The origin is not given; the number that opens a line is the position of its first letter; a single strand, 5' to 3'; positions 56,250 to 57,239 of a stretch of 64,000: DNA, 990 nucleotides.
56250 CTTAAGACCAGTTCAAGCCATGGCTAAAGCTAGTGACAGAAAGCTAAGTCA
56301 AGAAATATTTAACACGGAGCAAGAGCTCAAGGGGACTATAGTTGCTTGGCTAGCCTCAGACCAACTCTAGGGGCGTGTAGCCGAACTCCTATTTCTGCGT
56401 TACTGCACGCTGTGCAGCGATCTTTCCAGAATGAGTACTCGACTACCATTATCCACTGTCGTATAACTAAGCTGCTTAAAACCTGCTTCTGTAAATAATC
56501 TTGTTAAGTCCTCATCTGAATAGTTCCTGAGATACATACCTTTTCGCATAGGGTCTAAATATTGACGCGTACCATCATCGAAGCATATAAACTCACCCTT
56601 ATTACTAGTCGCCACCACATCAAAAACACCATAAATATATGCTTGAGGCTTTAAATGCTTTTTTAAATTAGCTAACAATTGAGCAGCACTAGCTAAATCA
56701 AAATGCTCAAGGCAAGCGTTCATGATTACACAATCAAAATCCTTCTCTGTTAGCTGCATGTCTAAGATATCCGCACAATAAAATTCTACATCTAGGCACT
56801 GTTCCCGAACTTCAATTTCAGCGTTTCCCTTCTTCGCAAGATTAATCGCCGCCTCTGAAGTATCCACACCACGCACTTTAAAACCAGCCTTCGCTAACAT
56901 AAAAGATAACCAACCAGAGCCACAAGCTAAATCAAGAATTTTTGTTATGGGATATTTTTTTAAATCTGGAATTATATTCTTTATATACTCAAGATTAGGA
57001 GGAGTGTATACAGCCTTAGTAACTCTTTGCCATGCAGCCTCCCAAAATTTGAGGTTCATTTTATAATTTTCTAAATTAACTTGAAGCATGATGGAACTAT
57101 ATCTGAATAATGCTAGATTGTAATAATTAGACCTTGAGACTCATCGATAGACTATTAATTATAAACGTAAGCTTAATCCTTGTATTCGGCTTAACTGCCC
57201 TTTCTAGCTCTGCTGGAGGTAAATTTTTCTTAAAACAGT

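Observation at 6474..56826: Dispersed ~31-nt repeat family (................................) sitting exactly at gene boundaries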

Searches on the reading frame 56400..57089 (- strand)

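Call 42: search_protein_families(library=pfam, proteins=[window:56400-57089:-], max_evalue=0.01)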
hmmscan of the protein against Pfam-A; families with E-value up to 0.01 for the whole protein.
window:56400-57089:- (229 aa): 15 families
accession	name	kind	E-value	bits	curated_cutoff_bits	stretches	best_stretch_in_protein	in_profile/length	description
PF13649.12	Methyltransf_25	-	8.1e-20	71.8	27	1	51-148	1-95/97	Methyltransferase domain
PF08241.18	Methyltransf_11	-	1.7e-17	64.3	21.2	1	52-153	1-94/95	Methyltransferase domain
PF13847.12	Methyltransf_31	-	1.8e-15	57.3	27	1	49-153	5-108/145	Methyltransferase domain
PF13489.12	Methyltransf_23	-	1.9e-14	54.2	27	1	50-207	25-162/164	Methyltransferase domain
PF08242.18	Methyltransf_12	-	1.1e-13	52.2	30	1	52-151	1-97/98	Methyltransferase domain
PF05175.20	MTS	-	8.6e-11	42.2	23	1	41-149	25-133/170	Methyltransferase small domain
PF03848.20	TehB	-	1.1e-08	35.2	20.4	1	48-153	31-131/193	Tellurite resistance protein TehB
PF01209.24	Ubie_methyltran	-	3.1e-08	33.7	20.1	1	49-149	49-146/233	ubiE/COQ5 methyltransferase family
PF13679.12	Methyltransf_32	-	1.2e-06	29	27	1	34-122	11-106/143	Methyltransferase domain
PF06325.19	PrmA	-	3.5e-06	27.2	22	1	49-152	163-256/296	Ribosomal protein L11 methyltransferase (PrmA)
PF05724.17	TPMT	-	4.7e-06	26.9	26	1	11-162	1-162/218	Thiopurine S-methyltransferase (TPMT)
PF07021.18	MetW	-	0.00023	21.3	21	1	35-128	6-86/193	Methionine biosynthesis protein MetW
PF01739.24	CheR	-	0.00033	20.6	27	0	101-155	120-175/195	CheR methyltransferase, SAM binding domain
PF09445.16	Methyltransf_15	-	0.0013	18.8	22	1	49-123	2-77/165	RNA cap guanine-N2 methyltransferase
PF03291.22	mRNA_G-N7_MeTrfase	-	0.004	16.7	26.6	1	48-151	62-177/315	mRNA (guanine-N(7))-methyltransferase domain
